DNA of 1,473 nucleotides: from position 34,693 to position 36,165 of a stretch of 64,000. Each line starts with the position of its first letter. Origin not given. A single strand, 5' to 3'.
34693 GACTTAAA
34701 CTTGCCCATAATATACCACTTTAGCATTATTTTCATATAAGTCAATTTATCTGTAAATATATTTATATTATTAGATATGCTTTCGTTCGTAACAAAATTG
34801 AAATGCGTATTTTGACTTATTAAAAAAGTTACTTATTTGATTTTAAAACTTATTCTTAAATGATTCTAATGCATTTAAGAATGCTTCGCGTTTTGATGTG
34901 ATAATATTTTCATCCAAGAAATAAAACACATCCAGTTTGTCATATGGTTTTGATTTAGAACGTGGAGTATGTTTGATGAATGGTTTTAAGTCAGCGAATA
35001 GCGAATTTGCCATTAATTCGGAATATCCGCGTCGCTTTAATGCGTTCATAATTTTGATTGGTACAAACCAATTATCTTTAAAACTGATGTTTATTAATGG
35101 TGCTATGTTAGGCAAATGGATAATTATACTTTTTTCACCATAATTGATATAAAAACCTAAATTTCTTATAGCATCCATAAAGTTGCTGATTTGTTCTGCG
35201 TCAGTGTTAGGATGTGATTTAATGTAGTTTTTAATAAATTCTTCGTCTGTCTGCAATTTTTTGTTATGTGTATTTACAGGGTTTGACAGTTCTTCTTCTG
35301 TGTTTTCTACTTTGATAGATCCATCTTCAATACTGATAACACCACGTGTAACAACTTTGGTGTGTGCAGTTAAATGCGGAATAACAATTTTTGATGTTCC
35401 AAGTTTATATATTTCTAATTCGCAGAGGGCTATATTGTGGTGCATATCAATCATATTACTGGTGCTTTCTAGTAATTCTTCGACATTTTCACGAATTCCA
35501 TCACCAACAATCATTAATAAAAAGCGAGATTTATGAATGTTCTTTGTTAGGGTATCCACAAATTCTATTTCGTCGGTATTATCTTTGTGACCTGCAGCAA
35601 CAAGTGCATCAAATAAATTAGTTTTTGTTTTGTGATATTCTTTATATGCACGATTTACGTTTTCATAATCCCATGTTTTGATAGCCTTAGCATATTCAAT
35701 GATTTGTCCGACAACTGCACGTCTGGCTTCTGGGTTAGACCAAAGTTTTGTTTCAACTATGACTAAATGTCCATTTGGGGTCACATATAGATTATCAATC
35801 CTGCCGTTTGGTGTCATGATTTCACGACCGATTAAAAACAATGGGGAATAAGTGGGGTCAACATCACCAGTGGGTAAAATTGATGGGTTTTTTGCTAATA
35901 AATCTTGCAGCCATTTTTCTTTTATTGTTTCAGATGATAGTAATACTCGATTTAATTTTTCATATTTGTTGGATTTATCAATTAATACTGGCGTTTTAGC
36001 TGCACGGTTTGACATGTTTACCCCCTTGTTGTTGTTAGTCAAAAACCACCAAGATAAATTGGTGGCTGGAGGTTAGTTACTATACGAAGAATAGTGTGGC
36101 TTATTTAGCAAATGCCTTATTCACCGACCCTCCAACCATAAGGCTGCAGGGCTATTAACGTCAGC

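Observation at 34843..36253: Promoter, ~175-nt GC-rich multi-helix leader, intrinsic terminator, SD: a riboswitch-like element controlling a PD-(D/E)xK nuclease gene in the defence island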

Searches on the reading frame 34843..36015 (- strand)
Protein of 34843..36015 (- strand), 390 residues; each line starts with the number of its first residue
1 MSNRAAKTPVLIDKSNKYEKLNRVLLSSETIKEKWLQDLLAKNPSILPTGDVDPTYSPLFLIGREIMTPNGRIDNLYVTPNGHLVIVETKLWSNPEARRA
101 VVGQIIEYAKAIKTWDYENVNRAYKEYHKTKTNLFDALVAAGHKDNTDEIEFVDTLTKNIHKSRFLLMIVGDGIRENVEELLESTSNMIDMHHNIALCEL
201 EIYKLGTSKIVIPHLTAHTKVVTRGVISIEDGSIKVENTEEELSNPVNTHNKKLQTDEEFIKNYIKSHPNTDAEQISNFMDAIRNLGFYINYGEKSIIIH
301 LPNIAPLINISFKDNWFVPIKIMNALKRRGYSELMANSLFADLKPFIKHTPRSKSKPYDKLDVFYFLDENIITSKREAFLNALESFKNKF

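Call 7: search_protein_families(library=pfam, proteins=[window:34843-36015:-], max_evalue=0.01)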
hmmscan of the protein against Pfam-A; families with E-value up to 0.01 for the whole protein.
window:34843-36015:- (390 aa): 0 families

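Call 8: search_protein_families(library=padloc, proteins=[window:34843-36015:-], max_evalue=0.01)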
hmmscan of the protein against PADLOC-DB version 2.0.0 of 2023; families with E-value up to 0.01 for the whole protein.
window:34843-36015:- (390 aa): 3 families
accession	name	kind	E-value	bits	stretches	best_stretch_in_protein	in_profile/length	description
PDLC04916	PDC-S11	-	1.6e-13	48.5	1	26-138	18-119/358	-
PDLC04915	PDC-S11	-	2.7e-09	34.8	1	16-133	9-119/379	-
PDLC04913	PDC-S11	-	9.8e-09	32.7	1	14-134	7-120/375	-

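Call 11: find_related_loci(query=window:34843-36015:-, collection=genome_contigs, flank=3000)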
Query window:34843-36015:- (390 aa) in genome_contigs; peptide patterns used: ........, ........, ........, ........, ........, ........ (x = any residue, [..] = any of these).
66 stretches matched a pattern; 4 encode a relative of the query (tblastn E <= 1e-3); 4 distinct loci.
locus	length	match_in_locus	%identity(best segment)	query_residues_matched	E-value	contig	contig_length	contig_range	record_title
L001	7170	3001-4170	83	1-390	0e+0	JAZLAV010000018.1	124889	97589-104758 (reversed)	MAG: Candidatus Enterousia sp. isolate T1900045072_TC20190066.MAGScoT_cleanbin_000021 SGB_4619_k141_943521, whole genome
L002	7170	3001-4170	81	1-390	0e+0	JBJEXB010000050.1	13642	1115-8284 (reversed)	MAG: Candidatus Enterousia sp. isolate SARD02_bin.047 NODE_2922_length_13642_cov_5.654891, whole genome shotgun sequence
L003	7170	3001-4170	81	1-390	0e+0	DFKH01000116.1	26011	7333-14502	MAG TPA_asm: Alphaproteobacteria bacterium UBA3650 UBA3650_contig_57581, whole genome shotgun sequence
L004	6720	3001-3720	77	151-390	3e-124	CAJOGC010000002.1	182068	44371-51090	uncultured Alphaproteobacteria bacterium isolate Sheep_2_mag_61 genome assembly, contig: scaffold_30, whole genome shotg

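Call 15: find_homologous_proteins(query=window:34843-36015:-, max_evalue=0.001)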
Query window:34843-36015:- (390 aa): 816 proteins with E <= 0.001 among 3859 candidates; the best 120 are listed.
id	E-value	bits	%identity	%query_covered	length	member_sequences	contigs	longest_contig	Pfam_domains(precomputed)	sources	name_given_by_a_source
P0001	7.8e-255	863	99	100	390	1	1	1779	-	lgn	-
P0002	9.8e-255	862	99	100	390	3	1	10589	-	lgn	-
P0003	2.1e-208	710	81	100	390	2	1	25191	-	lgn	-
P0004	2.6e-207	706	81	100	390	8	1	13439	-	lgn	-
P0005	5.9e-207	705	81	100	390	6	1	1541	-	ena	-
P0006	1.5e-205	700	80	100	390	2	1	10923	-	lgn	-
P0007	5.1e-204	695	80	100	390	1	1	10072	-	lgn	-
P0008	1.3e-203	694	80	100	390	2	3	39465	-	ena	-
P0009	4.4e-192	656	73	100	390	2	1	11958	-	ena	-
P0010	2.1e-186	637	74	100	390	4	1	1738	-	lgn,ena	-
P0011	2.5e-186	637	74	100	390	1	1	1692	-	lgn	-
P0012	7.0e-186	636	74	100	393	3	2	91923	-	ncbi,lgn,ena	-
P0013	1.2e-181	622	71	100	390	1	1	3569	-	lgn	-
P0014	6.1e-127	442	79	65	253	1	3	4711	-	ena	-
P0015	1.3e-117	411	77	62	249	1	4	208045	-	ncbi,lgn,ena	-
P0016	8.6e-102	359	46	100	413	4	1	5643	-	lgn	-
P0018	2.8e-97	344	43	99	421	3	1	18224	-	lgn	-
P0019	9.4e-97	342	43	99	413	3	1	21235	-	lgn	-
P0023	3.0e-94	334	44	100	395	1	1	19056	-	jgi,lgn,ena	-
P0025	2.2e-93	331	43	98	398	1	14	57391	-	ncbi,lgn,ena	-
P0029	2.2e-92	328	43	99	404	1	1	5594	-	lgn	-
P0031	3.2e-91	324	41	99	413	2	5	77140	-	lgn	-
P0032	5.0e-91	324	43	99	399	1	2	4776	-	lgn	-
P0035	7.2e-89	316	42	99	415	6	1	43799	-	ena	-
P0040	7.0e-86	307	41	100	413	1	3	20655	-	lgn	-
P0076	6.2e-75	271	41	99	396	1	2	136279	-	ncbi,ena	-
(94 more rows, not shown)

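Call 16: find_encoding_contigs(protein=P0012, flank=3000, max_places=3)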
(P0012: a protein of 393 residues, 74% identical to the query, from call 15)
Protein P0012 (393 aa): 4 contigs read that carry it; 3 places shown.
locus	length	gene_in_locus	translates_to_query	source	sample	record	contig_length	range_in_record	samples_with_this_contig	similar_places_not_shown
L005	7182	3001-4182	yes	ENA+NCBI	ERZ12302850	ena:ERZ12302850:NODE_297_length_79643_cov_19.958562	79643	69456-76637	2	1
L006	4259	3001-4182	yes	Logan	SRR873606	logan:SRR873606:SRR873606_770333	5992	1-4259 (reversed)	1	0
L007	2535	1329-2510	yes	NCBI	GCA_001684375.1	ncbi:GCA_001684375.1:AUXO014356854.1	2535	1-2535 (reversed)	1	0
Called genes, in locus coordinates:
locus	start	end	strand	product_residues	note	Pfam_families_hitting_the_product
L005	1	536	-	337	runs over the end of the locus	PF02618:YceG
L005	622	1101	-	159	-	PF02525:Flavodoxin_2 (weak), PF12682:Flavodoxin_4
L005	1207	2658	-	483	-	-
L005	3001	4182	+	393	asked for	-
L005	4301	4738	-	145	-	PF00293:NUDIX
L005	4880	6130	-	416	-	PF00109:ketoacyl-synt, PF02801:Ketoacyl-synt_C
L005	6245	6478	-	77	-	PF00550:PP-binding, PF14573:PP-binding_2 (weak)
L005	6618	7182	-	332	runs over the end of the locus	PF13356:Arm-DNA-bind_3 (weak), PF22022:Phage_int_M (weak)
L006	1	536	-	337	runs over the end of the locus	PF02618:YceG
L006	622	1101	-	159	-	PF02525:Flavodoxin_2 (weak), PF12682:Flavodoxin_4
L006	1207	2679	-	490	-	-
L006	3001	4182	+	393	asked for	-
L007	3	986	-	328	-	?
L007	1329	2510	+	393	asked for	-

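Call 17: find_encoding_contigs(protein=P0009, flank=3000, max_places=2)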
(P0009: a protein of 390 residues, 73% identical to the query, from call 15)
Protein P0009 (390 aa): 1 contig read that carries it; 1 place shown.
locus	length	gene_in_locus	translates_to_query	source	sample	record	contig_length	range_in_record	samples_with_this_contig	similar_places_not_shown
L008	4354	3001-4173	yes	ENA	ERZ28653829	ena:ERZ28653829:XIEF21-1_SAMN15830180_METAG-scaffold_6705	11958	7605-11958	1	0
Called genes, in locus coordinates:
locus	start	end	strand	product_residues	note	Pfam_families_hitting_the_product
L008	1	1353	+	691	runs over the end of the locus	PF20720:nSTAND3 (faint), PF02367:TsaE (faint), PF05496:RuvB_N (faint), PF13191:AAA_16 (faint), PF13401:AAA_22 (faint), PF13479:AAA_24 (faint), PF00004:AAA, PF00004:AAA, +7 more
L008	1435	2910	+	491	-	PF01930:Cas_Cas4 (faint), PF11074:DUF2779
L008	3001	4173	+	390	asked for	-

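Call 18: find_encoding_contigs(protein=P0016, flank=3000, max_places=2)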
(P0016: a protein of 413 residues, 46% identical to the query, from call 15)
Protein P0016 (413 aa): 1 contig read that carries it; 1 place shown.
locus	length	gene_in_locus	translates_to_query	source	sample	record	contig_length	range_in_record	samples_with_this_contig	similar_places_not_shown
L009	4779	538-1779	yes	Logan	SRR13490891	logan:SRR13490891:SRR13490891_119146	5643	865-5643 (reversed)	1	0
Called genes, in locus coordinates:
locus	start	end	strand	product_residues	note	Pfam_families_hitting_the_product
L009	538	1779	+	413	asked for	-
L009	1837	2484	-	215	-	-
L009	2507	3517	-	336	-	PF01073:3Beta_HSD, PF01370:Epimerase, PF02719:Polysacc_synt_2, PF04321:RmlD_sub_bind, PF07993:NAD_binding_4 (faint), PF16363:GDP_Man_Dehyd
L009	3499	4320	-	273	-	PF01370:Epimerase, PF04321:RmlD_sub_bind, PF02719:Polysacc_synt_2, PF01073:3Beta_HSD (weak), PF16363:GDP_Man_Dehyd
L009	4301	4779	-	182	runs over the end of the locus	PF00908:dTDP_sugar_isom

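Call 21: find_related_loci(query=A3, collection=metagenome_contigs, flank=2500)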
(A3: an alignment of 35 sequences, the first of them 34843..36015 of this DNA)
Query A3 (390 aa) in metagenome_contigs; peptide patterns used: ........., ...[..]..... (x = any residue, [..] = any of these).
600 stretches matched a pattern (row limit reached: there are more); 578 encode a relative of the query (tblastn E <= 1e-3); the best 80 are kept; 80 distinct loci.
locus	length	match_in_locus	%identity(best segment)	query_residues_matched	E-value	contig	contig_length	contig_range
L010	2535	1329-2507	74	1-390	0e+0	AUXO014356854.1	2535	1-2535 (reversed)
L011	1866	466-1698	42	1-388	7e-102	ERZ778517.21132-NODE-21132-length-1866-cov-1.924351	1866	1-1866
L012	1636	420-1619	38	1-390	4e-92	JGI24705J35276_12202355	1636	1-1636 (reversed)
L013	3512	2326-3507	39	1-384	4e-87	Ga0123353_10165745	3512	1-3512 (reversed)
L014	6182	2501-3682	40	1-386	7e-82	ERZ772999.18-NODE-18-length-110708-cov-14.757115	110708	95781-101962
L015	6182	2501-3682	39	1-386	3e-80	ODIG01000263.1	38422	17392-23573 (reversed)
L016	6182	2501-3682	39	1-386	2e-80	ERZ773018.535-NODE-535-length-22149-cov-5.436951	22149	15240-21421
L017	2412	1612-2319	50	4-237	6e-78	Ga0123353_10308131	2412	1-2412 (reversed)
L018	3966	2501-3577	40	1-346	3e-75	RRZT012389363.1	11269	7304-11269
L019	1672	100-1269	38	1-386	6e-76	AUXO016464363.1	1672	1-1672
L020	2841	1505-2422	42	1-302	1e-72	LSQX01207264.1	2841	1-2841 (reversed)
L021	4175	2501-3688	36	1-386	4e-71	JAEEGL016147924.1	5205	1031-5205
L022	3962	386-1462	38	1-346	1e-69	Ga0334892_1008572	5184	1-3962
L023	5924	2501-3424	40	2-303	2e-68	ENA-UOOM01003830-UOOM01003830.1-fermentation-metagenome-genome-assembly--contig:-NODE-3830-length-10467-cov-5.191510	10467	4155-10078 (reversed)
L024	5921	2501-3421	40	1-301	1e-66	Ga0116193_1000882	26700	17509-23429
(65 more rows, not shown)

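Call 22: find_related_loci(query=A3, collection=viral_contigs, flank=2500)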
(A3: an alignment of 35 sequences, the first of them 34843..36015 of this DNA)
Query A3 (390 aa) in viral_contigs; peptide patterns used: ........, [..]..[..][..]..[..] (x = any residue, [..] = any of these).
48 stretches matched a pattern; 6 encode a relative of the query (tblastn E <= 1e-3); 6 distinct loci.
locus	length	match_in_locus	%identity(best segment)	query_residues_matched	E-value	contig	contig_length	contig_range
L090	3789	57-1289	41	1-388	2e-101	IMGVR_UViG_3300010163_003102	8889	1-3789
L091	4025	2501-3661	32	2-372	8e-67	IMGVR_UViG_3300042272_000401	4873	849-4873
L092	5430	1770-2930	32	2-372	9e-67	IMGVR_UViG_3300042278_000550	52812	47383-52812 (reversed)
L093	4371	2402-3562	32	2-372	1e-66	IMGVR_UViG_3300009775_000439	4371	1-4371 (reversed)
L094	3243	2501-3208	41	1-235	2e-63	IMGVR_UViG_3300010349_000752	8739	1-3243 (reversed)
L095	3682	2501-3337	33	4-289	2e-48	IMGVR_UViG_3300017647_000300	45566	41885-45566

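Call 32: find_encoding_contigs(protein=P0018, flank=2500, max_places=2)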
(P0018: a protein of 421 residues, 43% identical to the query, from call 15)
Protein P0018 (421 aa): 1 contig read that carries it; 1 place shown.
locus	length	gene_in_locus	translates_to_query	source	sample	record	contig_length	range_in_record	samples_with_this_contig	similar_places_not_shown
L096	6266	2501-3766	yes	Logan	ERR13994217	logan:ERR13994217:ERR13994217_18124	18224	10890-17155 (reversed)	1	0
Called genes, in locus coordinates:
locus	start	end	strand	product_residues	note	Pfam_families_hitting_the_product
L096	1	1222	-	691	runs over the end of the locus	PF00270:DEAD, PF04851:ResIII (weak)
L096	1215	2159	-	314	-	PF08878:HamA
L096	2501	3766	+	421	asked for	-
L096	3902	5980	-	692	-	PF03235:GmrSD_N, PF07510:GmrSD_C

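Call 33: find_encoding_contigs(protein=P0019, flank=2500, max_places=2)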
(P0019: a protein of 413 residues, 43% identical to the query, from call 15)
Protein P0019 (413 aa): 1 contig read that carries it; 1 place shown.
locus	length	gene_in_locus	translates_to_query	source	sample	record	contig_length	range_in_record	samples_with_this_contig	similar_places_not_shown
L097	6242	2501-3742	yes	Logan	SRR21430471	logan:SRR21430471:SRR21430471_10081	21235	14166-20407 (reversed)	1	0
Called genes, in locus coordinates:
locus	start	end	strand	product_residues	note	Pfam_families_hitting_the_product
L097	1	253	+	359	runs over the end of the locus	?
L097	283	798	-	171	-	PF18454:Mtd_N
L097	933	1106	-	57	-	-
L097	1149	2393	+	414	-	PF01136:Peptidase_U32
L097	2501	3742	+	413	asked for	-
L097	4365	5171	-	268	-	PF01790:LGT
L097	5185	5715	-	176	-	-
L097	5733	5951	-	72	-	-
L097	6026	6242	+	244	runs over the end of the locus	PF01027:Bax1-I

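Call 34: find_encoding_contigs(protein=P0023, flank=2500, max_places=2)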
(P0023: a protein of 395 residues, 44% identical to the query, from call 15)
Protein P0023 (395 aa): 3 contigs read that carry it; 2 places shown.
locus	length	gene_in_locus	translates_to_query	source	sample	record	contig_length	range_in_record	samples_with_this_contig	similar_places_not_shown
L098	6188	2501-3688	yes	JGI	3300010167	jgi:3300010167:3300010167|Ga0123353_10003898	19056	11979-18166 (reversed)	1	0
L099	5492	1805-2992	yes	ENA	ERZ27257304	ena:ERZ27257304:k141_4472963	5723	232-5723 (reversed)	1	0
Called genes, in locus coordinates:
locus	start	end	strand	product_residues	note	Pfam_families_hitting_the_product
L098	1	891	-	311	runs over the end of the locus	PF13182:DUF4007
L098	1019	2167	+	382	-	PF00266:Aminotran_5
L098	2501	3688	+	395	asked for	-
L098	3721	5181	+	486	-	PF11074:DUF2779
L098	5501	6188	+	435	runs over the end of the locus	PF02195:ParB_N, PF01555:N6_N4_Mtase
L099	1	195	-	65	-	?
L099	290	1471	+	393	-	PF00266:Aminotran_5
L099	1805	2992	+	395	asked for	-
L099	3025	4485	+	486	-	PF11074:DUF2779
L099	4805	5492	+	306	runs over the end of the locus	?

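Call 35: find_encoding_contigs(protein=P0025, flank=2500, max_places=3)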
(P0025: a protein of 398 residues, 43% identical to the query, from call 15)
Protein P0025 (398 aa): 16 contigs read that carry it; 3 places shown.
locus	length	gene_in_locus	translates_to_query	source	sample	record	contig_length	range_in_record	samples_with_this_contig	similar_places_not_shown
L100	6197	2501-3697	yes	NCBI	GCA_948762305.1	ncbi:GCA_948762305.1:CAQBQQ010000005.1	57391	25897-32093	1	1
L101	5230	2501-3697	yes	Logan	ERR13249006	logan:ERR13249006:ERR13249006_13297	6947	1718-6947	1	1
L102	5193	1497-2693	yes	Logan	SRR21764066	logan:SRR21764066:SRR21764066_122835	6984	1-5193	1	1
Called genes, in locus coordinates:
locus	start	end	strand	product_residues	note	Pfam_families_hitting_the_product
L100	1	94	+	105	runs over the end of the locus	-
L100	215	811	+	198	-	PF06736:TMEM175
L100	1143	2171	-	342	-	-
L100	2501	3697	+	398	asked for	-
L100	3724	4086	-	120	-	-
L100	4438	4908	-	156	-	-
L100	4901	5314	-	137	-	PF22324:HTH_91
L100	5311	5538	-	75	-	-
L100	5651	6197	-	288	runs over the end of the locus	-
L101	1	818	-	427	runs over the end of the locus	PF13356:Arm-DNA-bind_3, PF22022:Phage_int_M (faint), PF00589:Phage_integrase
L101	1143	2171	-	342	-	-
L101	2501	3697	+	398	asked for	-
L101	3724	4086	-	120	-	-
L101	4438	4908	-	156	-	-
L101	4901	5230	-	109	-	?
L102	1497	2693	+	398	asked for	-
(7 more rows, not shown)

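Call 38: find_encoding_contigs(protein=P0040, flank=2500, max_places=3)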
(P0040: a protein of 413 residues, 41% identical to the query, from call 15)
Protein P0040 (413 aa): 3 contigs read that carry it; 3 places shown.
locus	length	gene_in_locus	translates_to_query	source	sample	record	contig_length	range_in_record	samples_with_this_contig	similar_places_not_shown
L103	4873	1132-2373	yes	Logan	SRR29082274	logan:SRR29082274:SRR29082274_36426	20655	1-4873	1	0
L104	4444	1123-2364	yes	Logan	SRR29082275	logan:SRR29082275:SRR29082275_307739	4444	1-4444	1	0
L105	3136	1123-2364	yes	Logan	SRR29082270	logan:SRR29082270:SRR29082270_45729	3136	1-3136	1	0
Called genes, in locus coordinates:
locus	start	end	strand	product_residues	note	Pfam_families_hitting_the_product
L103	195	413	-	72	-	PF13443:HTH_26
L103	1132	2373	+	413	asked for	-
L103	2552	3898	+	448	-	PF00078:RVT_1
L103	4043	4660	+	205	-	PF18160:SLATT_5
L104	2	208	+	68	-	?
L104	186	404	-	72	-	PF13443:HTH_26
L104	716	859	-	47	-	-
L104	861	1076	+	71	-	-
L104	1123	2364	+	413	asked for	-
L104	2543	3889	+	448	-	PF00078:RVT_1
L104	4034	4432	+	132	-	PF18160:SLATT_5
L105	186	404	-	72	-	PF13443:HTH_26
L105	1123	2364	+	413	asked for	-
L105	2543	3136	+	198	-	?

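Call 39: find_encoding_contigs(protein=P0035, flank=2500, max_places=2)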
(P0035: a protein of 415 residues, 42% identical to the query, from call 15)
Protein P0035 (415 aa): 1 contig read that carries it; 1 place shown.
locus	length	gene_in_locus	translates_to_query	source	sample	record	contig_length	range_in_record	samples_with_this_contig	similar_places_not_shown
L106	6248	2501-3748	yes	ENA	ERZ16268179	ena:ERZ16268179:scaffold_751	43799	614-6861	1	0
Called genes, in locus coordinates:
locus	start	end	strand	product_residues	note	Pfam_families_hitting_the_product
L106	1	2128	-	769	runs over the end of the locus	PF12846:AAA_10 (faint), PF01580:FtsK_SpoIIIE (weak), PF01935:DUF87, PF10412:TrwB_AAD_bind (weak)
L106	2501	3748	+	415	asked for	-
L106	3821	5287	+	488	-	PF11074:DUF2779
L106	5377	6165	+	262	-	-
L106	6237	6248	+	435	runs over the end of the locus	PF02195:ParB_N, PF01555:N6_N4_Mtase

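Call 40: find_encoding_contigs(protein=P0029, flank=2500, max_places=2)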
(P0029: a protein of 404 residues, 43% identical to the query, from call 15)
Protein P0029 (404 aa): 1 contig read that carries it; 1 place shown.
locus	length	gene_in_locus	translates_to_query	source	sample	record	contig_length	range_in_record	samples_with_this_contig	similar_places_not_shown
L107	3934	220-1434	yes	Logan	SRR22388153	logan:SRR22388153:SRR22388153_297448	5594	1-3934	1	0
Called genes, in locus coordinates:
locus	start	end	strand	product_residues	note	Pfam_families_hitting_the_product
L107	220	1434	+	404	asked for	-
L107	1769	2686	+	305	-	-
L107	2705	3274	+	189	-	-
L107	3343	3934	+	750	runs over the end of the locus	?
